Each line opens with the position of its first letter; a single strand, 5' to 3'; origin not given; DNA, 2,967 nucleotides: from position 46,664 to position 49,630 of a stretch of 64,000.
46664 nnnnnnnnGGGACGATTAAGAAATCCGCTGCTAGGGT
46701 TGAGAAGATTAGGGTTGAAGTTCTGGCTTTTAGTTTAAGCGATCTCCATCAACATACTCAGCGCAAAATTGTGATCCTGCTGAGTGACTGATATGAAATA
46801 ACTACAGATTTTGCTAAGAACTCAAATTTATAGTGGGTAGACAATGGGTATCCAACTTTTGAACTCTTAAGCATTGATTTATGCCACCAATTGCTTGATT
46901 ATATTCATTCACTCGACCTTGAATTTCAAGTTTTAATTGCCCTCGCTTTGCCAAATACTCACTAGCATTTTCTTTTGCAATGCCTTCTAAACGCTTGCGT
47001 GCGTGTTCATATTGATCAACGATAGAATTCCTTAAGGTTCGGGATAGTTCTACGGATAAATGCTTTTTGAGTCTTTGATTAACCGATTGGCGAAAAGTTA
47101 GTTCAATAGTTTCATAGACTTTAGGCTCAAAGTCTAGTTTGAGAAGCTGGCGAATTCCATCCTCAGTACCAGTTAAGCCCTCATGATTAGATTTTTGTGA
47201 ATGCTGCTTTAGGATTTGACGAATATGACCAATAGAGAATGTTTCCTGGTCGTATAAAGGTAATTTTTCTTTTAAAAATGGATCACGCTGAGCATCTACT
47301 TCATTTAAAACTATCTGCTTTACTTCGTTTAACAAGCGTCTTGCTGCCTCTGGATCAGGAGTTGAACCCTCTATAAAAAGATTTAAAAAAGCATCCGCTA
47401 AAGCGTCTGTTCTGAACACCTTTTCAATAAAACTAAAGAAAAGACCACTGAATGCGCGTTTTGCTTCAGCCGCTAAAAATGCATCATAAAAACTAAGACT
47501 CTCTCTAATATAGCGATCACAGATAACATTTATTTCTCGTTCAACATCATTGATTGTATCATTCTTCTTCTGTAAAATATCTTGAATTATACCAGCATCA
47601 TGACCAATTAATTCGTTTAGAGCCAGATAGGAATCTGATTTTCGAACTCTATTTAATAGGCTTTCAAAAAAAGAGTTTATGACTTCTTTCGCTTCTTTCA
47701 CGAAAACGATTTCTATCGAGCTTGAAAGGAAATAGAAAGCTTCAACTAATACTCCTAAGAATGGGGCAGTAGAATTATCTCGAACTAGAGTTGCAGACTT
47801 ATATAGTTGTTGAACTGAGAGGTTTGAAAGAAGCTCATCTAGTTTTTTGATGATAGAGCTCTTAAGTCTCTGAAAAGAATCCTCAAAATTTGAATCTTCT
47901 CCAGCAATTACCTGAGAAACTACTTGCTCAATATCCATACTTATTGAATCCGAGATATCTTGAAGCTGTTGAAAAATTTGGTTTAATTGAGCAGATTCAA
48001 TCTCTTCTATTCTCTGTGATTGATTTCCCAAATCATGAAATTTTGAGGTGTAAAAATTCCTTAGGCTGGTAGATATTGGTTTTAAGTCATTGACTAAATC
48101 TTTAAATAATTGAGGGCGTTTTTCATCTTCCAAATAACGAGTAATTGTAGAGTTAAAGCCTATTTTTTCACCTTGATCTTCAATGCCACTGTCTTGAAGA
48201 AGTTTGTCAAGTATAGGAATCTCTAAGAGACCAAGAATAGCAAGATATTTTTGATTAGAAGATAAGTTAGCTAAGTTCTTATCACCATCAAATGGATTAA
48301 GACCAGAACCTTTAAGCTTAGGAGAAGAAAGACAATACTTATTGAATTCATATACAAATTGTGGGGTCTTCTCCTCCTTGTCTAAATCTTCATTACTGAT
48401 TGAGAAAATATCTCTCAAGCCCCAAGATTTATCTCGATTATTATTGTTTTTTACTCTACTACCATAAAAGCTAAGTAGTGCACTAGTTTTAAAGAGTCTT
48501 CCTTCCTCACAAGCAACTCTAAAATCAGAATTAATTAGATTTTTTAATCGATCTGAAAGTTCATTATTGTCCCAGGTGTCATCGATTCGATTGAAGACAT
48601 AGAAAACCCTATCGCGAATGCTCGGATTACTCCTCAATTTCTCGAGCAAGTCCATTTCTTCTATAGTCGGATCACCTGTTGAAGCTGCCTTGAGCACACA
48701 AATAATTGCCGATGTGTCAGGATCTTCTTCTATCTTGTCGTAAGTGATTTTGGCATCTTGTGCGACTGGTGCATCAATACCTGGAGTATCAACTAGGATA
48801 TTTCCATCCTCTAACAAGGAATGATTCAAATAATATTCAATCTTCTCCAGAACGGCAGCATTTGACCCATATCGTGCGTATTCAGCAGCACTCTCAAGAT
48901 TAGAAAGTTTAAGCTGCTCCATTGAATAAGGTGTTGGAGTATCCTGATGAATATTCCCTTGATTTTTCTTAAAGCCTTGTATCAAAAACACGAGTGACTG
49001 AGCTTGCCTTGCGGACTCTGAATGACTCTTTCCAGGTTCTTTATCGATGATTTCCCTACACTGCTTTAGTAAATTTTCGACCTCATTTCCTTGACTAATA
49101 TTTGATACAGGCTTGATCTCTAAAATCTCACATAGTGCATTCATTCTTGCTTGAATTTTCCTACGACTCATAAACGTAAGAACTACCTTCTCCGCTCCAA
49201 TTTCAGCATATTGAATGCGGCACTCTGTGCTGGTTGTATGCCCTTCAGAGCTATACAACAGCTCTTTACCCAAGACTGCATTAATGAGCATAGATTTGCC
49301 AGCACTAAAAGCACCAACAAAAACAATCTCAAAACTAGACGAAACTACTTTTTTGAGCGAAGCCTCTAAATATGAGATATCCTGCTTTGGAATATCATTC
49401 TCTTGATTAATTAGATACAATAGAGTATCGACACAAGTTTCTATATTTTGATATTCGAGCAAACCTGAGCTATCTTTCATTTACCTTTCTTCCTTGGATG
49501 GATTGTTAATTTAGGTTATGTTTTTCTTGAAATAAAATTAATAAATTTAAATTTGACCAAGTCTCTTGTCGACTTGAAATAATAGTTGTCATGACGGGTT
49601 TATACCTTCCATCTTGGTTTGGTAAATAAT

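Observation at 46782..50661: AT-rich ~3.9-kb two-gene cassette: membrane-anchored pentapeptide-repeat protein + 888-aa dynamin-like GTPase (candidate undescribed membrane-surveillance/defence module)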

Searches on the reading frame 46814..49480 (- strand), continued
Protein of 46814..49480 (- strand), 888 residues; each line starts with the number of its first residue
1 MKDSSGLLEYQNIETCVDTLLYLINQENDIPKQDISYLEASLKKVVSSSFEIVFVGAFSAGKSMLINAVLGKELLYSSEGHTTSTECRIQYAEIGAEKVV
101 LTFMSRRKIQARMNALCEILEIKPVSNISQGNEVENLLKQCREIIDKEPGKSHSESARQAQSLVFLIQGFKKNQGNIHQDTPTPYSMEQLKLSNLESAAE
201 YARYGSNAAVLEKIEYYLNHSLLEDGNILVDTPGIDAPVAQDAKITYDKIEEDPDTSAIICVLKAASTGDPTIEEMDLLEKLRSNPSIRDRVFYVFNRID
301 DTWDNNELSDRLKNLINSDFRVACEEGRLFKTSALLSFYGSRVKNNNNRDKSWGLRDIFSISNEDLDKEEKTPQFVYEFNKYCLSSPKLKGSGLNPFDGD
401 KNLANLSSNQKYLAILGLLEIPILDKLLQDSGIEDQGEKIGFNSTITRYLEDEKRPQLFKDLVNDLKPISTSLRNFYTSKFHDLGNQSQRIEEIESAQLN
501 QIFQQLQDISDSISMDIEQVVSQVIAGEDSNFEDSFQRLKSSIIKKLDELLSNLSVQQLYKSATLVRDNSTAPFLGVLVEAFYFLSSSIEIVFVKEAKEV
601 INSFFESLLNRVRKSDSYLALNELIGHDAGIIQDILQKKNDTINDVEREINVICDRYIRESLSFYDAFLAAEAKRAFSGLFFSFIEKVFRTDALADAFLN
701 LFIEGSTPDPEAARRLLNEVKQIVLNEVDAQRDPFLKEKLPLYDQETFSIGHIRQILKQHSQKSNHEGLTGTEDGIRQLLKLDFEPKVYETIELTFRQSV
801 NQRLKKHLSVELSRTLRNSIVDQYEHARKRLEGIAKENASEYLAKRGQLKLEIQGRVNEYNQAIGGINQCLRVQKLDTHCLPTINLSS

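Call 81: predict_structure(alignment_id=A9)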
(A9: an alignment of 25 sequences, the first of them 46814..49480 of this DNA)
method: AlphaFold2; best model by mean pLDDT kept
length: 888 residues; sequences in the alignment: 25
mean_pLDDT: 62.0   pTM: 0.37
mean pLDDT of the five models: 62.0, 61.7, 58.8, 57.8, 56.5
residues with pLDDT >= 90: 65; 70-90: 306; 50-70: 206; < 50: 311
segments of 3 or more residues with pLDDT < 50: 1-5, 71-84, 92-97, 194-196, 203-209, 218-238, 263-271, 295-443, 566-572, 668-689, 700-707, 721-768
pLDDT, mean of each block of 10 residues (from residue 1): 51 87 86 76 69 54 51 40 52 48 74 82 80 84 77 66 77 75 64 52 47 51 33 41 63 58 45 59 56 46 39 40 32 26 25 28 30 32 30 32 40 38 39 38 52 74 87 89 67 64 85 88 88 91 88 75 51 60 83 92 93 90 84 92 89 74 51 40 45 52 49 55 44 37 36 42 44 67 79 83 87 84 74 65 76 89 90 84 83
secondary structure, 60 per line:
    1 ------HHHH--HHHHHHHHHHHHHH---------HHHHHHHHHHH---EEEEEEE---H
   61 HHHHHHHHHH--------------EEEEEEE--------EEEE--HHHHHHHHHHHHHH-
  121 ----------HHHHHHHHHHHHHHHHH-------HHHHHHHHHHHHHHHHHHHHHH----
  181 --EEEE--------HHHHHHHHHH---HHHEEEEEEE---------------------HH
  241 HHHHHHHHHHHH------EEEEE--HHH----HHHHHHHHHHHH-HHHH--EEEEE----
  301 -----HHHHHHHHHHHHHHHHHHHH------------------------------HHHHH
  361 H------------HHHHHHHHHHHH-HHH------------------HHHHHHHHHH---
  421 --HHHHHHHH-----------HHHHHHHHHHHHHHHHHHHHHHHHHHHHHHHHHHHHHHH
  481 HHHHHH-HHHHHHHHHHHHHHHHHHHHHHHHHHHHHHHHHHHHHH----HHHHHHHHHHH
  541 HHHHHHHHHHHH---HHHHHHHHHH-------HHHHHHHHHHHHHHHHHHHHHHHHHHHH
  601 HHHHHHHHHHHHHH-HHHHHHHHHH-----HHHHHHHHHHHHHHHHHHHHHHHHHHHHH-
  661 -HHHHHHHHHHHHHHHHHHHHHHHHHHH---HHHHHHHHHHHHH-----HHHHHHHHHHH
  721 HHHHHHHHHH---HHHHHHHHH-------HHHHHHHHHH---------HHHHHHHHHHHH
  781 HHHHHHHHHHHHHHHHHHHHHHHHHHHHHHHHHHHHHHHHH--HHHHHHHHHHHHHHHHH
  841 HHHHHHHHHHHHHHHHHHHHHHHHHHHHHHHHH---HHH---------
elements in order (helices of 4 or more, strands of 3 or more residues): H7-10 H13-26 H36-46 E50-56 H60-70 E85-91 E100-103 H106-119 H131-147 H155-176 E183-186 H195-204 E211-217 H239-252 E259-263 H273-284 H286-289 E292-296 H306-325 H356-361 H374-385 H408-417 H423-430 H442-486 H488-525 H530-552 H556-565 H573-614 H616-625 H631-659 H662-688 H692-704 H710-730 H734-742 H750-759 H769-821 H824-873

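Call 94: find_encoding_contigs(protein=P0122, flank=1000, max_places=3)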
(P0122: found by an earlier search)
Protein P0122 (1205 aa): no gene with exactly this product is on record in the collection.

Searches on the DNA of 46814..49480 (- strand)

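Call 89: search_rna_families(sources=[L084, L094, L081], threshold=evalue, max_evalue=0.1)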
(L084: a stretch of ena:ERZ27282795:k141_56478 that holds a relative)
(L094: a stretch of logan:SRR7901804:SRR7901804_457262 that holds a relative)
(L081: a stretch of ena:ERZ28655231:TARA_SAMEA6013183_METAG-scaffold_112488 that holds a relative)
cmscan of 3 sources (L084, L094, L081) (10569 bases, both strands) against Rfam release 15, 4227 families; matches with E-value up to 0.1: 0.
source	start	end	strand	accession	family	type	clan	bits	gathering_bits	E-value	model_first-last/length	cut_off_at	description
